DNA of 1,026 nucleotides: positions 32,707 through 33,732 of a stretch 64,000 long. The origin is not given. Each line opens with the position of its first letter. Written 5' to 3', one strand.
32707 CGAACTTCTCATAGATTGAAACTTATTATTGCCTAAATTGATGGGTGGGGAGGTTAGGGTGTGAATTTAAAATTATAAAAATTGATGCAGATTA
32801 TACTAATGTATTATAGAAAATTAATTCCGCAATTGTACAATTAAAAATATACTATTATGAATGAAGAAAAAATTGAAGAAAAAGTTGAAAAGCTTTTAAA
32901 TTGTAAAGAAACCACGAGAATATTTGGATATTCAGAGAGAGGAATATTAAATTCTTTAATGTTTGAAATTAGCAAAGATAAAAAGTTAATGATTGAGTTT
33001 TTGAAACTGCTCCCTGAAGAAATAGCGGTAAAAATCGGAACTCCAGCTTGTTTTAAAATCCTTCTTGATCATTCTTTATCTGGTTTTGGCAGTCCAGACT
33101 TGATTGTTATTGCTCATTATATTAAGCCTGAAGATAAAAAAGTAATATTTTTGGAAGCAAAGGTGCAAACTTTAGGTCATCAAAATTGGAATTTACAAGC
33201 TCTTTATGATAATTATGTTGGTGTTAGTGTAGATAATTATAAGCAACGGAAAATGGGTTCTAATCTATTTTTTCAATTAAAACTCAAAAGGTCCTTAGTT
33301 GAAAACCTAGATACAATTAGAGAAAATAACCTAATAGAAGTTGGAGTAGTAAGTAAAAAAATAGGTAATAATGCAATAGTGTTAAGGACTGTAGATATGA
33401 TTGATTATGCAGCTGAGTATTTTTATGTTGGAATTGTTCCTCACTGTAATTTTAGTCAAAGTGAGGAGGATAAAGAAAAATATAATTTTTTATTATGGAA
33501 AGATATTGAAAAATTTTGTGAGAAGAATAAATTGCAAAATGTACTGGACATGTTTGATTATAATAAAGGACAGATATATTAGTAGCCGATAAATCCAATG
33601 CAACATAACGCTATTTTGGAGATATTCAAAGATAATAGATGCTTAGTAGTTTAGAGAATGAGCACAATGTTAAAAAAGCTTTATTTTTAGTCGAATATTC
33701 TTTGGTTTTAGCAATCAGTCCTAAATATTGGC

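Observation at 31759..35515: Cargo genes are bracketed by relic copies of the hsdS 3' end and the hsdR 5' end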

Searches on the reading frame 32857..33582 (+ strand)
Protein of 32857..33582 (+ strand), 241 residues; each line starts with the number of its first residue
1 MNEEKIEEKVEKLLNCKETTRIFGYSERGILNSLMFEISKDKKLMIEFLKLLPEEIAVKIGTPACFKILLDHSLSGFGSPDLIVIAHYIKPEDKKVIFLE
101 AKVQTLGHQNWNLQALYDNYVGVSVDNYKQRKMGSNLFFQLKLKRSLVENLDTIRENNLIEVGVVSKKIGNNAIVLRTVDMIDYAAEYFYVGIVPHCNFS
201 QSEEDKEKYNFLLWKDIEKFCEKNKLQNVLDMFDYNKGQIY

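Call 3: search_protein_families(library=pfam, proteins=[window:32857-33582:+], max_evalue=0.01)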
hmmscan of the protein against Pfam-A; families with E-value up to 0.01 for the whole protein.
window:32857-33582:+ (241 aa): 0 families

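Call 8: search_protein_families(library=padloc, proteins=[window:32857-33582:+], max_evalue=0.1)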
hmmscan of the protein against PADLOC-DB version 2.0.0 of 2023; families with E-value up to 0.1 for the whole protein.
window:32857-33582:+ (241 aa): 0 families

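Call 9: search_protein_families(library=ncbifam, proteins=[window:32857-33582:+], max_evalue=0.1)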
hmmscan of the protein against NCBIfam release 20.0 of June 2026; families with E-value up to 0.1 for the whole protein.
window:32857-33582:+ (241 aa): 1 family
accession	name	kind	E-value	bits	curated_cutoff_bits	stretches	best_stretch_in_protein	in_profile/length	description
NF009627.0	PRK13149.1-1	equivalog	0.046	13.7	106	0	155-187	2-34/90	H/ACA RNA-protein complex component Gar1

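Call 36: find_homologous_proteins(query=window:32857-33579:+)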
Query window:32857-33579:+ (241 aa): 45 proteins with E <= 0.001 among 405 candidates.
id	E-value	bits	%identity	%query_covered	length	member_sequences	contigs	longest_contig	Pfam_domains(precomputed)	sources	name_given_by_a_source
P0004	3.5e-155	532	100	100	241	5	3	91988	-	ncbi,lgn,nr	ncbi:MAG: hypothetical protein PHD45_04075 [Bacteroidales bacterium]|nr:hypothetical protein [Bacter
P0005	3.6e-135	467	90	98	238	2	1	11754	-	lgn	-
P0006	4.9e-125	434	85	98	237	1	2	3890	-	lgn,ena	-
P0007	7.8e-82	292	99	56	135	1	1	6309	-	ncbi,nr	ncbi:MAG: hypothetical protein PHO12_07295, partial [Bacteroidales bacterium]|nr:hypothetical protei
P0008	8.5e-77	276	55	99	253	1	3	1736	-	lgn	-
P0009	1.4e-46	177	42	92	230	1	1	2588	-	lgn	-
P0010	2.3e-45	173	45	92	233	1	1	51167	-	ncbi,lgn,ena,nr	ncbi:MAG: hypothetical protein COB98_01645 [Flavobacteriaceae bacterium]|nr:MAG: hypothetical protei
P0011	2.9e-44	169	42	91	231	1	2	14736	-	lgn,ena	-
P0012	4.8e-44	169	44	92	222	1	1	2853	-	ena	-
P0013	8.5e-44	168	44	92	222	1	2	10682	-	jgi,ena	jgi:hypothetical protein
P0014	2.6e-43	166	43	92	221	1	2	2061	-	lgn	-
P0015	1.1e-42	164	41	92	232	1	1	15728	-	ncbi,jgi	jgi:hypothetical protein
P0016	4.4e-42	162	46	92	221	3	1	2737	-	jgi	-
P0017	2.2e-41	160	41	92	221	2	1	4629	-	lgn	-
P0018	5.0e-41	159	42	92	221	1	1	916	-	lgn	-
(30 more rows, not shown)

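Call 37: find_encoding_contigs(protein=P0004, flank=10000, max_places=6)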
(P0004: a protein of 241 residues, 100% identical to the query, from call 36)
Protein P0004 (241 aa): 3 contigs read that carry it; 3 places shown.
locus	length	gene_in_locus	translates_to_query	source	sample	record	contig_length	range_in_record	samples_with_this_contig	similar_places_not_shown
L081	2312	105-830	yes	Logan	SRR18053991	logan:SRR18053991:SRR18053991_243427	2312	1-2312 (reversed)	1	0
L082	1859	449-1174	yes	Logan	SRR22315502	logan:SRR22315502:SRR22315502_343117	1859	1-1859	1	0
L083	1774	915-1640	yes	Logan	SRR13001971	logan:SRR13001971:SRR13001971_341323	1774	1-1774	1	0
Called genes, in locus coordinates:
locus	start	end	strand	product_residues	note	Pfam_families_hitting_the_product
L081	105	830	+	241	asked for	-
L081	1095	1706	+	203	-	PF17194:AbiEi_3_N (weak), PF19570:DUF6088, PF13338:AbiEi_4 (weak)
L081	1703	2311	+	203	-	?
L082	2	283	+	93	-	?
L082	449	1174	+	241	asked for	-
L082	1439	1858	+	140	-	?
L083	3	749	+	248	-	?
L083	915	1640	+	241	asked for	-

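Call 38: find_encoding_contigs(protein=P0005, flank=10000, max_places=4)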
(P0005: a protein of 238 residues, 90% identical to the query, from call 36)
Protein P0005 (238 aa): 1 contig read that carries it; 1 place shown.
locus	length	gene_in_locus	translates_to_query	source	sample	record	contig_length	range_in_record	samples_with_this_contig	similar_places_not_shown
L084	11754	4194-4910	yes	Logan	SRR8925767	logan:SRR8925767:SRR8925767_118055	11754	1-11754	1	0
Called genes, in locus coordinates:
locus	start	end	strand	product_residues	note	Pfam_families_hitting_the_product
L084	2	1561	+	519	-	?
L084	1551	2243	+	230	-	PF12686:DUF3800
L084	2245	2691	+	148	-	-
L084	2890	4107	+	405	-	PF01420:Methylase_S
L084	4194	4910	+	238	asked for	-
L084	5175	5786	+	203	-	PF17194:AbiEi_3_N (weak), PF19570:DUF6088, PF13338:AbiEi_4 (weak)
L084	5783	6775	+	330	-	PF08843:AbiEii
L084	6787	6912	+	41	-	-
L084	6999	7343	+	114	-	-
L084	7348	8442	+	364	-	PF01381:HTH_3 (weak), PF06114:Peptidase_M78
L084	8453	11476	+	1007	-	PF04313:HSDR_N, PF00270:DEAD (faint), PF04851:ResIII, PF18766:SWI2_SNF2, PF22679:T1R_D3-like, PF11867:T1RH-like_C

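Call 42: find_encoding_contigs(protein=P0006, flank=10000, max_places=3)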
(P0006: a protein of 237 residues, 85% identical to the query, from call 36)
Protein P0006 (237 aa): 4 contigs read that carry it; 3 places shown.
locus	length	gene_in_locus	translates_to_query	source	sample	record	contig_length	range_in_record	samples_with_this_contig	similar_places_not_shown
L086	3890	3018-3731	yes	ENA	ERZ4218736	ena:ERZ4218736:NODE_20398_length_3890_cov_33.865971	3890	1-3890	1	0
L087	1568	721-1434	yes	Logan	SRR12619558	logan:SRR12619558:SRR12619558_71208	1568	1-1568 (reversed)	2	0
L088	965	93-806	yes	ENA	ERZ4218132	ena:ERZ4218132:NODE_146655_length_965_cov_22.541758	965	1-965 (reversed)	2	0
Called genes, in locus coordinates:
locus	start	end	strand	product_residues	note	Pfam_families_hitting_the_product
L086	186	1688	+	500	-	PF12161:HsdM_N, PF02384:N6_Mtase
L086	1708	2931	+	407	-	PF01420:Methylase_S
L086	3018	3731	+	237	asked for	-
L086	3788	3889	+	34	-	?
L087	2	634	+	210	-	?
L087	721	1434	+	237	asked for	-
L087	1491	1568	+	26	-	?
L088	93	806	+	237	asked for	-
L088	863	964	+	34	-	?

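Call 43: find_encoding_contigs(protein=P0007, flank=10000, max_places=3)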
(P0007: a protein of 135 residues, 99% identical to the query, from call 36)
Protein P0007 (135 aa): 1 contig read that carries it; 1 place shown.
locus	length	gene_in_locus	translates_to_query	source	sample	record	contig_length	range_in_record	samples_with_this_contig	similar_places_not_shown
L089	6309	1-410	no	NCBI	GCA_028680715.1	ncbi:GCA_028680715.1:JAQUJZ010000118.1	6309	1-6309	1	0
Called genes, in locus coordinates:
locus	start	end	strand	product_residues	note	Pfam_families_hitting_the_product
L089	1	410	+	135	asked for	?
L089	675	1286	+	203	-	PF17194:AbiEi_3_N (weak), PF19570:DUF6088, PF13338:AbiEi_4 (weak)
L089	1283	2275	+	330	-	PF08843:AbiEii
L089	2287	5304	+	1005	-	PF04313:HSDR_N, PF04851:ResIII, PF18766:SWI2_SNF2, PF22679:T1R_D3-like, PF11867:T1RH-like_C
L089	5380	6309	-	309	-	PF13306:LRR_5, PF13855:LRR_8 (faint), PF13306:LRR_5, PF18962:Por_Secre_tail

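Call 53: search_protein_families(library=pfam, proteins=[L084:6999-7343:+], max_evalue=0.01)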
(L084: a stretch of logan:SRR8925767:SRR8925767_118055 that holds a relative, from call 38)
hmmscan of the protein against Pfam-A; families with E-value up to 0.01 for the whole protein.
L084:6999-7343:+ (114 aa): 1 family
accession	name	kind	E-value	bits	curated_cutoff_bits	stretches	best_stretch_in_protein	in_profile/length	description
PF05015.19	HigB-like_toxin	-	0.00031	21.6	27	1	4-79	2-77/91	RelE-like toxin of type II toxin-antitoxin system HigB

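Call 58: search_solved_structures(query=A3, max_evalue=1)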
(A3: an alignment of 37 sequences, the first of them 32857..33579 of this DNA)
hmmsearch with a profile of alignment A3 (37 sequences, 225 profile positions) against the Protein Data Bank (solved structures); distinct sequences matched with E-value up to 1: 1.
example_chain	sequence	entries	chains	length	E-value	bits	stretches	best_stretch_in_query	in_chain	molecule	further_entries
7nqh_BL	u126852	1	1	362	0.52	13.1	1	119-184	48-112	Peptide chain release factor 1-like, mitochondrial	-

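Call 68: predict_structure(alignment_id=A5)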
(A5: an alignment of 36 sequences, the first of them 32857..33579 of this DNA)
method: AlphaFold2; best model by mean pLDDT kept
length: 241 residues; sequences in the alignment: 36
mean_pLDDT: 85.5   pTM: 0.86
mean pLDDT of the five models: 85.5, 82.4, 82.2, 80.4, 79.2
residues with pLDDT >= 90: 109; 70-90: 106; 50-70: 25; < 50: 1
segments of 3 or more residues with pLDDT < 50: none
pLDDT, mean of each block of 10 residues (from residue 1): 76 73 80 93 96 95 94 80 94 95 78 87 70 81 89 78 62 84 94 88 82 97 97 88 80
secondary structure, 60 per line:
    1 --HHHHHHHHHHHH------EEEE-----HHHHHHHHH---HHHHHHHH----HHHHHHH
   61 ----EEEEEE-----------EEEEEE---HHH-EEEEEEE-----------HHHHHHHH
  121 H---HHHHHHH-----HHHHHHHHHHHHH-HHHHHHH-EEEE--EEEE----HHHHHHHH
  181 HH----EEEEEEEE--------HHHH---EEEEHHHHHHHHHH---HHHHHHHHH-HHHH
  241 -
elements in order: H3-14 E21-24 H30-38 H42-49 H54-60 E65-70 E82-87 E95-101 H113-121 H125-131 H137-149 H151-157 E159-162 E165-168 H173-182 E187-194 H203-206 E210-213 H214-223 H227-235 H237-240

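Call 70: fold_search(model_id=the predicted structure, library=pdb)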
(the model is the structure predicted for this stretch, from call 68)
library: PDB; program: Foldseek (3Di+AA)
matches with E <= 10: 242; with E <= 0.001: 0
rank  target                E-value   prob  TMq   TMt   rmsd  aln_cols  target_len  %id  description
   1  8em1_B                3.5e-01  0.21  0.19  0.11   5.1        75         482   19  Type IIS Restriction Endonuclease PaqCI, DNA Unbound (released 2023-03-22)
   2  2bam_B                4.5e-01  0.12  0.17  0.18   8.4       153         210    9  RESTRICTION ENDONUCLEASE BAMHI COMPLEX WITH DNA AND CALCIUM IONS (PRE-REACTIVE COMPLEX). (released 1999-10-31)
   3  7nfc_H                4.8e-01  0.04  0.17  0.09  15.0       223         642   11  Cryo-EM structure of NHEJ super-complex (dimer) (released 2021-08-18)
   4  5gkj_B                8.3e-01  0.09  0.21  0.22  10.6       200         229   12  Structure of EndoMS in apo form (released 2016-11-02)
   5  8qty                  8.9e-01  0.06  0.22  0.20  11.8       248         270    7  LytR LCP domain from Streptococcus dysgalactiae subs. dysgalactiae (released 2024-09-04)
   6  8vhu_B                9.4e-01  0.02  0.13  0.06  13.5       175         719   10  Crystal structure of dATP bound E. coli class Ia ribonucleotide reductase alpha construct fused with the C-terminal ta (released 2024-09-04)
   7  8epx_D                1.0e+00  0.11  0.21  0.12   5.5        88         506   16  Type IIS Restriction Endonuclease PaqCI, DNA bound (released 2023-03-22)
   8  8p8j_B                1.2e+00  0.02  0.15  0.09  17.7       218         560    8  Structure of 5D3-Fab and nanobody(Nb96)-bound ABCG2 (released 2023-08-30)
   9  1rv9                  1.4e+00  0.02  0.13  0.13  13.1       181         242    7  Crystal Structure of Neisseria meningitidis protein NMB0706, Pfam DUF152 (released 2004-08-17)
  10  3bam_A                1.4e+00  0.06  0.16  0.18   8.4       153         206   10  RESTRICTION ENDONUCLEASE BAMHI COMPLEX WITH DNA AND MANGANESE IONS (POST-REACTIVE COMPLEX) (released 1999-01-13)
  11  8ti9_B                1.5e+00  0.08  0.27  0.33  10.7       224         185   11  CryoEM structure of octamer assembly of Shedu nuclease domain from Bacillus cereus (released 2024-07-31)
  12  2fkc_A                1.6e+00  0.04  0.20  0.19  17.5       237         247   12  Crystal Form I of Pre-Reactive Complex of Restriction Endonuclease HinP1I with Cognate DNA and Calcium Ion (released 2006-02-21)
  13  8asc_P                1.6e+00  0.01  0.12  0.08  19.5       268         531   12  Ku70/80 binds to the Ku-binding motif of PAXX (released 2023-06-21)
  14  8epx_A                1.9e+00  0.08  0.21  0.12   5.0        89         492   16  Type IIS Restriction Endonuclease PaqCI, DNA bound (released 2023-03-22)
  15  2bam_A                1.9e+00  0.06  0.16  0.18   8.5       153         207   10  RESTRICTION ENDONUCLEASE BAMHI COMPLEX WITH DNA AND CALCIUM IONS (PRE-REACTIVE COMPLEX). (released 1999-10-31)
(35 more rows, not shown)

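Call 83: search_protein_families(library=pfam, proteins=[L084:7348-8442:+], max_evalue=0.01)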
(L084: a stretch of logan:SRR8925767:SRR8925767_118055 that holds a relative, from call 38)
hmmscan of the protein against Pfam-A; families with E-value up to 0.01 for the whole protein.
L084:7348-8442:+ (364 aa): 3 families
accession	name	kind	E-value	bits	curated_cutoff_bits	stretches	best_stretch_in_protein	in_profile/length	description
PF06114.19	Peptidase_M78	-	1.7e-12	47.6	22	1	218-341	2-119/123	IrrE N-terminal-like domain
PF01381.28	HTH_3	-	1e-06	29.1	23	1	26-71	7-52/55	Helix-turn-helix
PF13443.12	HTH_26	-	0.0048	17.5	22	0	20-68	2-51/63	Cro/C1-type HTH DNA-binding domain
